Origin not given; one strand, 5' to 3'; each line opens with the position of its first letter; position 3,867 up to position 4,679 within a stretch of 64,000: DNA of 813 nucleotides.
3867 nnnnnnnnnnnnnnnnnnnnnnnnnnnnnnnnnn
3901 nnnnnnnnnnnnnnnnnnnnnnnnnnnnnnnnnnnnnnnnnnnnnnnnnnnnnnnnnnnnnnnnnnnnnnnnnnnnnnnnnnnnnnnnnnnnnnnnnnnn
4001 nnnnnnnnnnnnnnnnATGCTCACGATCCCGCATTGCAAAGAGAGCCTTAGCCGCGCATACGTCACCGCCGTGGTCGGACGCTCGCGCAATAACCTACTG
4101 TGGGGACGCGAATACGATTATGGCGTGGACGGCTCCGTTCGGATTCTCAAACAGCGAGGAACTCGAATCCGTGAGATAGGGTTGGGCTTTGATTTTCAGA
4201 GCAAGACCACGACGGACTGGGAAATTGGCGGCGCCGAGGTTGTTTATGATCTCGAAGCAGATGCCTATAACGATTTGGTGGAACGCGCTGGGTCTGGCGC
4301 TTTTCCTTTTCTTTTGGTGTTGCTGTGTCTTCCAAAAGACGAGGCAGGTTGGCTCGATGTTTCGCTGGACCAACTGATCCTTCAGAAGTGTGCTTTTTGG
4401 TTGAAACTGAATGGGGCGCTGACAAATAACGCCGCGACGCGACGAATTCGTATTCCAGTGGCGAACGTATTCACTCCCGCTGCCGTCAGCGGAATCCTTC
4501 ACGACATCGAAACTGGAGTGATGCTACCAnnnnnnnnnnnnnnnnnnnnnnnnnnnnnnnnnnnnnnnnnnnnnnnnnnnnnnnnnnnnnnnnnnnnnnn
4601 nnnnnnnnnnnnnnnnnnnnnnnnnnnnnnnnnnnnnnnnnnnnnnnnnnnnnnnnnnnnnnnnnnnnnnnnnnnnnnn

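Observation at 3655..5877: Lower-GC islet with a two-gene cassette: DUF4365-like nuclease-fold protein plus a 378-aa protein with no known motif (candidate undescribed defence/conflict system)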

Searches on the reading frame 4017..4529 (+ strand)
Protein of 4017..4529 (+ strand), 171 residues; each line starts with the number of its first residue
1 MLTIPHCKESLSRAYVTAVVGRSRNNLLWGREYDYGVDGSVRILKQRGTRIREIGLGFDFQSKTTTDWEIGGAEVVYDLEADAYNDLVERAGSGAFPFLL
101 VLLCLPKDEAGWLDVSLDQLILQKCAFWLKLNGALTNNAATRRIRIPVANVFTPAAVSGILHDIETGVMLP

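Call 4: search_protein_families(library=pfam, proteins=[window:4017-4529:+], max_evalue=1)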
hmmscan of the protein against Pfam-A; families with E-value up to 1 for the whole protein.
window:4017-4529:+ (171 aa): 1 family
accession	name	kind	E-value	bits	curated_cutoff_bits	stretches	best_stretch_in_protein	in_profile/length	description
PF14280.11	DUF4365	-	4.4e-17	62.9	24.3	1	9-161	1-136/139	Domain of unknown function (DUF4365)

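Call 5: search_protein_families(library=padloc, proteins=[window:4017-4529:+], max_evalue=1)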
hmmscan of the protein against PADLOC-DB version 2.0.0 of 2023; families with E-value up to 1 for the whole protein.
window:4017-4529:+ (171 aa): 24 families
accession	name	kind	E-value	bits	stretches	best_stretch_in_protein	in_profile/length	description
PDLC04290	PDC-M02A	-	1.7e-57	191.8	1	1-166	1-165/170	-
PDLC04278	PDC-M02A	-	3.1e-29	100.1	1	1-167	1-164/167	-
PDLC04297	PDC-M02A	-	3.3e-29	99.8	1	3-167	2-162/165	-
PDLC04288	PDC-M02A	-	7.5e-28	95.8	1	2-156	42-205/222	-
PDLC04291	PDC-M02A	-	7.5e-24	82.6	1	2-167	10-173/176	-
PDLC04276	PDC-M02A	-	1.2e-22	78.5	1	4-167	21-181/184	-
PDLC04282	PDC-M02A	-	3.7e-21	73.6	1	2-167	16-178/182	-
PDLC04287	PDC-M02A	-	1.3e-18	65.5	1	6-165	8-170/182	-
PDLC04273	PDC-M02A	-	1.4e-17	62.4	1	3-164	5-163/172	-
PDLC04277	PDC-M02A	-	2e-16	58.4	1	8-163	8-162/169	-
PDLC04284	PDC-M02A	-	2.9e-15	54.3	1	33-159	50-175/188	-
PDLC04274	PDC-M02A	-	1e-13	49.3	1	3-167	24-183/186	-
PDLC04283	PDC-M02A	-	3.4e-13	47.5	1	3-168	25-189/193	-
PDLC04295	PDC-M02A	-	9.3e-13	46.3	1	8-164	51-197/203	-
PDLC04292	PDC-M02A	-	1.4e-12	45.9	1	57-164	53-163/169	-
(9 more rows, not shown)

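Call 6: search_protein_families(library=ncbifam, proteins=[window:4017-4529:+], max_evalue=1)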
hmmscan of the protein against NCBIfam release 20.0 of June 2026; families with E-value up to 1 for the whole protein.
window:4017-4529:+ (171 aa): 0 families

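Call 18: search_solved_structures(query=window:4017-4529:+, max_evalue=1, show_alignments=2)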
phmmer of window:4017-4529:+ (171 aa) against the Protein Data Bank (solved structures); distinct sequences matched with E-value up to 1: 0.

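Call 20: search_protein_families(library=phrogs, proteins=[window:4017-4529:+], max_evalue=1)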
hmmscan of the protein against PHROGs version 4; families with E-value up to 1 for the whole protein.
window:4017-4529:+ (171 aa): 1 family
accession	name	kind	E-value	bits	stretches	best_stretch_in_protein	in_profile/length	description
phrog_27905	-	unknown function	4.8e-05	24.2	1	59-153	58-150/167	-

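Call 31: find_homologous_proteins(query=window:4017-4529:+, max_evalue=0.001)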
Query window:4017-4529:+ (171 aa): 237 proteins with E <= 0.001 among 339 candidates; the best 120 are listed.
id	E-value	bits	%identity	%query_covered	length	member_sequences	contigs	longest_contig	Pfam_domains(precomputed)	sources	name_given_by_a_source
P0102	5.9e-100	350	91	100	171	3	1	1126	PF14280.12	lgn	-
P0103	1.1e-97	343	89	100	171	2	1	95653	PF14280.12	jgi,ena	jgi:hypothetical protein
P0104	2.8e-97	341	90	100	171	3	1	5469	PF14280.12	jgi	-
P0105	5.2e-96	337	88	100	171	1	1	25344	PF14280.12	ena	-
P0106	1.9e-94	332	86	100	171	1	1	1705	PF14280.12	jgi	jgi:hypothetical protein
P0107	2.7e-94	332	86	100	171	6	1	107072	PF14280.12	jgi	-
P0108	4.8e-92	324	84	100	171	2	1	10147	PF14280.12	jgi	-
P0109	2.7e-86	306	81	100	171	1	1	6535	PF14280.12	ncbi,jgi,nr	ncbi:MAG TPA: DUF4365 domain-containing protein [Candidatus Limnocylindria bacterium]|jgi:hypothetic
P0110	7.2e-86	304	77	100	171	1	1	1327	PF14280.12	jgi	-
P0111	9.5e-86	304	77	100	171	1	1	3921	PF14280.12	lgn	-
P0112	5.1e-85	301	78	100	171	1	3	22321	PF14280.12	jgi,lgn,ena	-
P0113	8.6e-85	301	78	100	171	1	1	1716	PF14280.12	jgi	jgi:hypothetical protein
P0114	3.5e-84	299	76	100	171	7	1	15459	PF14280.12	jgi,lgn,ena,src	-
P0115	4.1e-84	298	75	100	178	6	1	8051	PF14280.12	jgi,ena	jgi:hypothetical protein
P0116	5.0e-84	298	77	100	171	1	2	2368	PF14280.12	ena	-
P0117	2.4e-83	296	77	100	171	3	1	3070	PF14280.12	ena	-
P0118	1.3e-82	294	75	100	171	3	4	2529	PF14280.12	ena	-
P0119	1.3e-82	294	77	100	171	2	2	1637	PF14280.12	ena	-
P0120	1.9e-81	290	83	91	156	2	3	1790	PF14280.12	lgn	-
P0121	2.2e-81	290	75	100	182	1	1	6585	PF14280.12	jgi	jgi:hypothetical protein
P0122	6.3e-81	288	75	100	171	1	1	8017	PF14280.12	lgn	-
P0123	2.8e-80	286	75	100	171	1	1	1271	PF14280.12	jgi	jgi:hypothetical protein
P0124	8.2e-80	284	73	100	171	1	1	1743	PF14280.12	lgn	-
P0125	1.6e-79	284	72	100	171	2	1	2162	PF14280.12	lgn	-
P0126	2.2e-79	283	73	100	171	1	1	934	PF14280.12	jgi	jgi:hypothetical protein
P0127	4.2e-79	282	72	100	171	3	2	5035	PF14280.12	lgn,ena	-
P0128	1.8e-78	280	78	91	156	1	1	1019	PF14280.12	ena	-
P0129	1.9e-78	280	74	100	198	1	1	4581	PF14280.12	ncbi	-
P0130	2.1e-78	280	73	100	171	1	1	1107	PF14280.12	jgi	jgi:hypothetical protein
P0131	8.4e-78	278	71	100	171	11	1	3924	PF14280.12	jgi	jgi:hypothetical protein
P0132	1.2e-77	277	70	100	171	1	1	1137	PF14280.12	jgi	jgi:hypothetical protein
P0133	1.5e-77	277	71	100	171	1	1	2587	PF14280.12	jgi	jgi:Domain of unknown function (DUF4365)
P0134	2.0e-77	277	72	100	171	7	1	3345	PF14280.12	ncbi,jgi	jgi:hypothetical protein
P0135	2.8e-77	276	70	100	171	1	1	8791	PF14280.12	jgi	jgi:hypothetical protein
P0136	2.8e-77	276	71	100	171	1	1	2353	PF14280.12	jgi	jgi:hypothetical protein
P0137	4.4e-77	276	70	100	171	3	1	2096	PF14280.12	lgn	-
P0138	5.2e-77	275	71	100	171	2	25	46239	PF14280.12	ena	-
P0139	5.4e-77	275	70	100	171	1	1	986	PF14280.12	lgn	-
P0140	5.5e-77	275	71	100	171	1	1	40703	PF14280.12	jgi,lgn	jgi:hypothetical protein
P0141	1.4e-76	274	72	100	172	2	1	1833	PF14280.12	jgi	jgi:hypothetical protein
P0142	1.8e-76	274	71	100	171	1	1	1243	PF14280.12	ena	-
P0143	4.2e-76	272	69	100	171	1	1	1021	PF14280.12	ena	-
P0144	2.1e-75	270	68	100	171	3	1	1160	PF14280.12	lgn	-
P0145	2.9e-75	270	70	100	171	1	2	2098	PF14280.12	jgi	jgi:hypothetical protein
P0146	2.9e-75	270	69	100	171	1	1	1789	PF14280.12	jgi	jgi:hypothetical protein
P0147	3.2e-75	270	70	100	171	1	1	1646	PF14280.12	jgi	jgi:hypothetical protein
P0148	5.7e-75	269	69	100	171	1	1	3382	PF14280.12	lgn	-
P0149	7.4e-75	268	67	100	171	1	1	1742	PF14280.12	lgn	-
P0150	9.0e-75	268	69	100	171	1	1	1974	PF14280.12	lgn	-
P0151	1.5e-74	267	68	100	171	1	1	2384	PF14280.12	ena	-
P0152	2.8e-74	266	68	100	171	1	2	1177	PF14280.12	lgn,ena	-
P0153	8.4e-74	265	71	100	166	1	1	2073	PF14280.12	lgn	-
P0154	8.8e-74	265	70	100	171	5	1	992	PF14280.12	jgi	jgi:hypothetical protein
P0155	1.4e-73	264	67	100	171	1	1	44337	PF14280.12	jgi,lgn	jgi:hypothetical protein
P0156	1.8e-73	264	69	100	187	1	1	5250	PF14280.12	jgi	jgi:hypothetical protein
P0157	1.9e-73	264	68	100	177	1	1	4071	PF14280.12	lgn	-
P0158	3.6e-73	263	69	100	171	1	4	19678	PF14280.12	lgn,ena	-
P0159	6.6e-72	259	73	92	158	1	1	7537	PF14280.12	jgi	jgi:hypothetical protein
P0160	1.3e-71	258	67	100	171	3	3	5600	PF14280.12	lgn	-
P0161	2.0e-71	257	68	100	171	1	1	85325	PF14280.12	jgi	jgi:hypothetical protein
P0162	3.4e-71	256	65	100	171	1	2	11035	PF14280.12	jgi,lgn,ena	-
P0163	4.4e-71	256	67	100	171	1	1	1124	PF14280.12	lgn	-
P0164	4.9e-71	256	65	100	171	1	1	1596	PF14280.12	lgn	-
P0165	4.2e-70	253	64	100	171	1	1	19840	PF14280.12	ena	-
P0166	2.3e-69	250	67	100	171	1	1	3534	PF14280.12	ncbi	-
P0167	1.3e-68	248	65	100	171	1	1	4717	PF14280.12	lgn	-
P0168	1.6e-68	248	72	91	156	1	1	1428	PF14280.12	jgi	jgi:hypothetical protein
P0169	1.6e-68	248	65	100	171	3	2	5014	PF14280.12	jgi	jgi:hypothetical protein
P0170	1.9e-68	247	75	83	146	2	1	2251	PF14280.12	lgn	-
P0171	1.0e-67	245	72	91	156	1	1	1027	PF14280.12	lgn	-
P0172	1.1e-67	245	63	100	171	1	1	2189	PF14280.12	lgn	-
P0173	2.2e-67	244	70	91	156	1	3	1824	PF14280.12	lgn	-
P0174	2.3e-67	244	63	100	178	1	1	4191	PF14280.12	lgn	-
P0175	4.8e-65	236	63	100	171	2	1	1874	PF14280.12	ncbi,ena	-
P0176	2.5e-64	234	68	91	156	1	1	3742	PF14280.12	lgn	-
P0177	1.5e-63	232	71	85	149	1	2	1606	PF14280.12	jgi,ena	jgi:hypothetical protein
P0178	4.0e-63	230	60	100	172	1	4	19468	PF14280.12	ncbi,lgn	-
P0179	1.1e-62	229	67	89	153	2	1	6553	PF14280.12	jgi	jgi:hypothetical protein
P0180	6.4e-61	223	60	100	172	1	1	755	PF14280.12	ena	-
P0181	2.0e-60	221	59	100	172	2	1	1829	PF14280.12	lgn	-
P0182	6.7e-59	216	57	99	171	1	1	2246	PF14280.12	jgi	jgi:hypothetical protein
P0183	1.1e-58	216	55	100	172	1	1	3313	PF14280.12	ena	-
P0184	1.4e-58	215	73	77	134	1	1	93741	PF14280.12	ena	-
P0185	1.5e-58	215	59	100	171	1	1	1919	PF14280.12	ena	-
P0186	4.6e-58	214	56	99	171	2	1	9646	PF14280.12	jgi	jgi:uncharacterized protein DUF4365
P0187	1.4e-57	212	54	100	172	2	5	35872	PF14280.12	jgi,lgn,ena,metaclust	metaclust:\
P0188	1.6e-57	212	57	99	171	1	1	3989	PF14280.12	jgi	jgi:hypothetical protein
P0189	8.8e-56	206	72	75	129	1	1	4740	PF14280.12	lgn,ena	-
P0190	1.5e-55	206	61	91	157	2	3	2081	PF14280.12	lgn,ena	-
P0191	1.3e-54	202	61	91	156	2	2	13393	PF14280.12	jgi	jgi:hypothetical protein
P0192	1.3e-54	202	69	77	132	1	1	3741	PF14280.12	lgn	-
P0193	1.5e-54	202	56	99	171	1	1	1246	PF14280.12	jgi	jgi:hypothetical protein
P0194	2.0e-54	202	68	82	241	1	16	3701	PF14280.12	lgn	-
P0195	3.4e-54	201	75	72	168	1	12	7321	PF14280.12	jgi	jgi:hypothetical protein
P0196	1.1e-53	199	56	100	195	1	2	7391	PF14280.12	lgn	-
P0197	1.2e-53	199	56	100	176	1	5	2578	PF14280.12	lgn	-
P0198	9.8e-53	196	74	70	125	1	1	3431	PF14280.12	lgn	-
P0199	2.0e-52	195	69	75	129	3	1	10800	PF14280.12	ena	-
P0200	3.8e-51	191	53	100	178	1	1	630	PF14280.12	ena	-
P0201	1.0e-49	186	51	98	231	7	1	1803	PF14280.12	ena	-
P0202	1.3e-48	183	51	99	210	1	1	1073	PF14280.12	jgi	jgi:hypothetical protein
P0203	5.7e-48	181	49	100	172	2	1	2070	PF14280.12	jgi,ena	-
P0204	2.6e-47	179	70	68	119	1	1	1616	PF14280.12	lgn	-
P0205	7.0e-45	171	49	100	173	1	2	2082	PF14280.12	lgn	-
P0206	6.6e-42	161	51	90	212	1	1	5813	PF14280.12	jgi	jgi:Domain of unknown function (DUF4365)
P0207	1.7e-41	160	62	73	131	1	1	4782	PF14280.12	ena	-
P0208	1.4e-40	157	69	59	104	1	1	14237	PF14280.12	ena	-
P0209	2.2e-36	143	81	47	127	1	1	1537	PF14280.12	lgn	-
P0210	2.9e-36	143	47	98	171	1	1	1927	PF14280.12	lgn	-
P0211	2.2e-35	140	44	95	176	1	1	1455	PF14280.12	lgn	-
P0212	2.7e-35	140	45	94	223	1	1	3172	PF14280.12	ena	-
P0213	6.4e-35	138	44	94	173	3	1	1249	PF14280.12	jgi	-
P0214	1.1e-34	138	44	99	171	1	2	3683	PF14280.12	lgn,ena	-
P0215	2.8e-34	136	42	99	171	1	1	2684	PF14280.12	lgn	-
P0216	8.1e-34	135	70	53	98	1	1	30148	PF14280.12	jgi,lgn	-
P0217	1.1e-33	134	45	98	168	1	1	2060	PF14280.12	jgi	jgi:Domain of unknown function (DUF4365)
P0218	1.2e-33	134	46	98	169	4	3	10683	PF14280.12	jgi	jgi:Domain of unknown function (DUF4365)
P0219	4.9e-33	132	45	98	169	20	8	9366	PF14280.12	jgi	jgi:hypothetical protein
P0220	6.0e-33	132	44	98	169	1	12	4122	PF14280.12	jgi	jgi:hypothetical protein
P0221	9.1e-33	131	45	98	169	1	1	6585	PF14280.12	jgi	jgi:Domain of unknown function (DUF4365)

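Call 34: search_solved_structures(query=A2, max_evalue=10, show_alignments=2)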
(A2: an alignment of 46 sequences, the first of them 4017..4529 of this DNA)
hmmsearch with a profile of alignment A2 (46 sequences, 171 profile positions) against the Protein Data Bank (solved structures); distinct sequences matched with E-value up to 10: 0.

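Call 38: predict_structure(alignment_id=A2)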
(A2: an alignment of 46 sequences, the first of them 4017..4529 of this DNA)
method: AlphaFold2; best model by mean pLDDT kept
length: 171 residues; sequences in the alignment: 46
mean_pLDDT: 92.8   pTM: 0.88
mean pLDDT of the five models: 92.8, 92.6, 92.2, 91.9, 91.4
residues with pLDDT >= 90: 141; 70-90: 25; 50-70: 5; < 50: 0
segments of 3 or more residues with pLDDT < 50: none
pLDDT, mean of each block of 10 residues (from residue 1): 87 97 94 79 94 94 95 96 92 86 94 94 93 92 97 98 95 84
secondary structure, 60 per line:
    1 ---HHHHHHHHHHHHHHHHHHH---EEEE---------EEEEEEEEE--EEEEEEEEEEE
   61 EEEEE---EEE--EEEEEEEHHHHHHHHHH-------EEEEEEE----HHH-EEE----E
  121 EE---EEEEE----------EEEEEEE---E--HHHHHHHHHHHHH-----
elements in order: H4-22 E26-29 E39-47 E50-65 E69-71 E74-80 H81-90 E98-104 E113-115 E120-122 E126-130 E141-147 H154-166

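Call 42: fold_search(model_id=the predicted structure, library=pdb)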
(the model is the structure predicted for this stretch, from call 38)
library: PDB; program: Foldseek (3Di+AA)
matches with E <= 10: 321; with E <= 0.001: 11
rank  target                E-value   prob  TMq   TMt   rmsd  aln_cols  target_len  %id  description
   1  9qcc_M                4.6e-08  1.00  0.63  0.30   5.7       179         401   19  Activated XauSPARDA filament assembly with bound dsDNA substrate (released 2025-12-17)
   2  9qcc_Y                3.3e-07  1.00  0.61  0.29   4.2       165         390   18  Activated XauSPARDA filament assembly with bound dsDNA substrate (released 2025-12-17)
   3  9qcc_A                1.4e-06  1.00  0.63  0.29   4.9       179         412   18  Activated XauSPARDA filament assembly with bound dsDNA substrate (released 2025-12-17)
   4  9vx6_T                3.4e-06  1.00  0.62  0.29   4.6       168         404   15  Helical structure of gRNA-tDNA SPARDA complex (released 2026-01-14)
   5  9vx6_X                4.4e-06  1.00  0.62  0.30   4.2       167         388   14  Helical structure of gRNA-tDNA SPARDA complex (released 2026-01-14)
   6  9jt2_F                5.7e-06  1.00  0.61  0.28   5.3       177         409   16  substrate-bound NbaSPARDA complexes (released 2025-04-02)
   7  9vx6_P                7.3e-06  1.00  0.60  0.29   4.8       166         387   14  Helical structure of gRNA-tDNA SPARDA complex (released 2026-01-14)
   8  9qcc_Q                8.3e-06  1.00  0.59  0.27   4.6       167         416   17  Activated XauSPARDA filament assembly with bound dsDNA substrate (released 2025-12-17)
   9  9jt2_B                1.0e-05  1.00  0.62  0.29   4.3       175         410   15  substrate-bound NbaSPARDA complexes (released 2025-04-02)
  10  9jsz_J                2.9e-05  1.00  0.49  0.25   5.5       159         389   16  active NbaSPARDA complexes (released 2025-04-02)
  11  9qbp_C                7.6e-05  1.00  0.57  0.26   4.7       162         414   15  Crystal structure of Enhydrobacter aerosaccus apo SPARDA complex (released 2025-12-17)
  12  9qcc_E                1.2e-03  1.00  0.55  0.25   6.6       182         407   13  Activated XauSPARDA filament assembly with bound dsDNA substrate (released 2025-12-17)
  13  9jsz_B                1.4e-03  1.00  0.52  0.25   5.4       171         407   13  active NbaSPARDA complexes (released 2025-04-02)
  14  1gef_A                3.2e-03  1.00  0.51  0.68   4.2       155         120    7  Crystal structure of the archaeal holliday junction resolvase HJC (released 2001-03-21)
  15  2wcz_B                3.2e-03  1.00  0.46  0.64   4.3       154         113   10  1.6A resolution structure of Archaeoglobus fulgidus Hjc, a Holliday junction resolvase from an archaeal hyperthermophi (released 2009-03-24)
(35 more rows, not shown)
